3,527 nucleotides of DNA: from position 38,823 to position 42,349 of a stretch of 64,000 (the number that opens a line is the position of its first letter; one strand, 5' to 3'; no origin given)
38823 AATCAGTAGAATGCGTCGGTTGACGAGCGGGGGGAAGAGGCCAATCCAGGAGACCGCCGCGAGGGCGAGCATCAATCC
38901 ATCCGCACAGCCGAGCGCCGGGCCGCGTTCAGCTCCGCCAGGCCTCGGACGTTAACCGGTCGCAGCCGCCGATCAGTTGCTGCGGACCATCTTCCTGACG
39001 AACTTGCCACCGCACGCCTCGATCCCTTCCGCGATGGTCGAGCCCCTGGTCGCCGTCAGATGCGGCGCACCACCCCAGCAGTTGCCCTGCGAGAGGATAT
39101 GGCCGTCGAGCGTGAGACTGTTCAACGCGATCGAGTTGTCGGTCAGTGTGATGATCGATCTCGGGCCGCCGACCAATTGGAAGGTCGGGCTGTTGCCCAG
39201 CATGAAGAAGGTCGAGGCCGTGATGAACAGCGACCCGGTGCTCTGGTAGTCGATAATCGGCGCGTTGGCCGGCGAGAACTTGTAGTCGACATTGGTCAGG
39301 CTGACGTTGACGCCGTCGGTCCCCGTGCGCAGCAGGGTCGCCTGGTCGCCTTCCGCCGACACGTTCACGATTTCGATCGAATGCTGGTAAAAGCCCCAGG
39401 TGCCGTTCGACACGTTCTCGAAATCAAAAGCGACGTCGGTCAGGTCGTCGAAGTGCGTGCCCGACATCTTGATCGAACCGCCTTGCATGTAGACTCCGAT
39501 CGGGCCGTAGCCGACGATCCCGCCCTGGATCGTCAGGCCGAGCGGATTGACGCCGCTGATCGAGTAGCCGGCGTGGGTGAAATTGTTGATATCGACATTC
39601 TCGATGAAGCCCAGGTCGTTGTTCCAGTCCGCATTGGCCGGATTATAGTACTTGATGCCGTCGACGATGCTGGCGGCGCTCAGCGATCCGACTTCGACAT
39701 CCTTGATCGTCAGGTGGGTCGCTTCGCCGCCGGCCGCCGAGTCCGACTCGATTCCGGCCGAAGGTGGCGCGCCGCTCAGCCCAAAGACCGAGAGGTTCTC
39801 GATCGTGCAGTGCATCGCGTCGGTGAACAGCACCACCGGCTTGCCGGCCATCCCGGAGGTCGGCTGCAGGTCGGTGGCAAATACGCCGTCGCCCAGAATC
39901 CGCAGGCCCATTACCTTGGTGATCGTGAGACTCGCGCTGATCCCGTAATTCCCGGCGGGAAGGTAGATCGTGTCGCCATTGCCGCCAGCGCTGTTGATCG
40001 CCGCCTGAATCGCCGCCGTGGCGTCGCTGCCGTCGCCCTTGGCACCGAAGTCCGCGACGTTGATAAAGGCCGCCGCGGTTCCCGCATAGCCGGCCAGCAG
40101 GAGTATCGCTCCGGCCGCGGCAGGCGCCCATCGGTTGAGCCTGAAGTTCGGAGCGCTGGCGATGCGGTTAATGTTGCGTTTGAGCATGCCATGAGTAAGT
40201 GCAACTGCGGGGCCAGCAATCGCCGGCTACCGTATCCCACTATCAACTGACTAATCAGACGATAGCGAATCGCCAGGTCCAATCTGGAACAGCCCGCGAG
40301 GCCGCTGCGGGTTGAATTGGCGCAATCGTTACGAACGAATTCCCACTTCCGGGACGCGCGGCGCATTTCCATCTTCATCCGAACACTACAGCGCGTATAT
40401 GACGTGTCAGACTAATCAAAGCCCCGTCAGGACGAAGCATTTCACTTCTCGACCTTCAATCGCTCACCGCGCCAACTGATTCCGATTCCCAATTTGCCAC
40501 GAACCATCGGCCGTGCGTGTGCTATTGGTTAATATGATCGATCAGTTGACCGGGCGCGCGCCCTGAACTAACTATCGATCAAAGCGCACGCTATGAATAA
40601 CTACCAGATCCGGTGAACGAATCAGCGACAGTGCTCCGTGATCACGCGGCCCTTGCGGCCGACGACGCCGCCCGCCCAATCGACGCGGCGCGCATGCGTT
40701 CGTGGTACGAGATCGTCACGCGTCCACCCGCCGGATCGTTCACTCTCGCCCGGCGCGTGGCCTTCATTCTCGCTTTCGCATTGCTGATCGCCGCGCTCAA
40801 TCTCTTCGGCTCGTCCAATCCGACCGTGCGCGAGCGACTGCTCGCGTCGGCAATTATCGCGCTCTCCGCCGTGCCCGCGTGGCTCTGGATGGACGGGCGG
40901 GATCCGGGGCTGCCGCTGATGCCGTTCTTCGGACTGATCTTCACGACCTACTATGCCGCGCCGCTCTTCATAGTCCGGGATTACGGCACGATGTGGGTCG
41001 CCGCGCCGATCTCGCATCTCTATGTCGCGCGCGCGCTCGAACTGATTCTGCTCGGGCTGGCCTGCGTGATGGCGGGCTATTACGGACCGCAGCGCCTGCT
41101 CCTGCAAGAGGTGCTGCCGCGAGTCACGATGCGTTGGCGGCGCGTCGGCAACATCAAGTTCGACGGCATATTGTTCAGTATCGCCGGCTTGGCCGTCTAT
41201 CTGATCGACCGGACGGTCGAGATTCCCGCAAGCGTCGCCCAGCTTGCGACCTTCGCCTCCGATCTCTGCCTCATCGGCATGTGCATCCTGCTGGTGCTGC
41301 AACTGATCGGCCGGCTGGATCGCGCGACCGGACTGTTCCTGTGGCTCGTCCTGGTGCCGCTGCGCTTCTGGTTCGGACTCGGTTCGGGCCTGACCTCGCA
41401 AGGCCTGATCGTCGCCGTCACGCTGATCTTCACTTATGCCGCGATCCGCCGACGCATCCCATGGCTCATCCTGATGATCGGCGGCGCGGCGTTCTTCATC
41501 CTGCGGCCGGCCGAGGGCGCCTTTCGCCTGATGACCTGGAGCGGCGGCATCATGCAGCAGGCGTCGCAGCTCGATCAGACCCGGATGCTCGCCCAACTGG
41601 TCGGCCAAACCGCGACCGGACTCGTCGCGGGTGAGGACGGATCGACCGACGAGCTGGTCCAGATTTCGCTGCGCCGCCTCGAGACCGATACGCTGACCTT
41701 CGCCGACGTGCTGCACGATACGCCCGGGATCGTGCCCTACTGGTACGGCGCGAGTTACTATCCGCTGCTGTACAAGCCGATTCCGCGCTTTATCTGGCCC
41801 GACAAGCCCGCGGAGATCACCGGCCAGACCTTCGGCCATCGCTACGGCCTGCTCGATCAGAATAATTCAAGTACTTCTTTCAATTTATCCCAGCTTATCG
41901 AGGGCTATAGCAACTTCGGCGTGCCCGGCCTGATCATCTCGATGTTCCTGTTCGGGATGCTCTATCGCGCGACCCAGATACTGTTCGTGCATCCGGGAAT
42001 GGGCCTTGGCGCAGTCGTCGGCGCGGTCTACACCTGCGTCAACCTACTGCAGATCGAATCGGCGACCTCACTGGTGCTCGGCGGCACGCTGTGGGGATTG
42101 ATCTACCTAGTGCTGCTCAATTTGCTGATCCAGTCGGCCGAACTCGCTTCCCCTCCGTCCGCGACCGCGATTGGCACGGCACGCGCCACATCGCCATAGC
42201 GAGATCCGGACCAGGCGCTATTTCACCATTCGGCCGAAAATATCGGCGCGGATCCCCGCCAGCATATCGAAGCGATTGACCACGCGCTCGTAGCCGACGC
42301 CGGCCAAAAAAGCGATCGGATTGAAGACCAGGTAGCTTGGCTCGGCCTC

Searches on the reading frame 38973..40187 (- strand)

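Call 32: search_protein_families(library=pfam, proteins=[window:38973-40187:-], max_evalue=0.001)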
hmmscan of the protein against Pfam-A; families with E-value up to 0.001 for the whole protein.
window:38973-40187:- (404 aa): 1 family
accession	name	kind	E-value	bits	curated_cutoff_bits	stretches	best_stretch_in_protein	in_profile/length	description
PF12708.12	Pect-lyase_RHGA_epim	-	1.3e-14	54.9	27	1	41-119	1-80/213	Rhamnogalacturonase A/epimerase, pectate lyase-like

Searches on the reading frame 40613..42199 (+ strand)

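Call 32: search_protein_families(library=pfam, proteins=[window:40613-42199:+], max_evalue=0.001)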
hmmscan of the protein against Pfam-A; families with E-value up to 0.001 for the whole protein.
window:40613-42199:+ (528 aa): 0 families

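Call 86: search_protein_families(library=ncbifam, proteins=[window:40613-42199:+], max_evalue=0.0001)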
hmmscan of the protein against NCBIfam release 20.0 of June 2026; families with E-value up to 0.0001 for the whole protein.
window:40613-42199:+ (528 aa): 1 family
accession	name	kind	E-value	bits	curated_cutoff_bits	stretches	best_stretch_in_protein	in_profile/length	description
NF046084.1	XrtY_assoc_Wzy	equivalog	2.9e-09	36.1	420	1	184-453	151-408/472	exosortase Y-associated Wzy-like protein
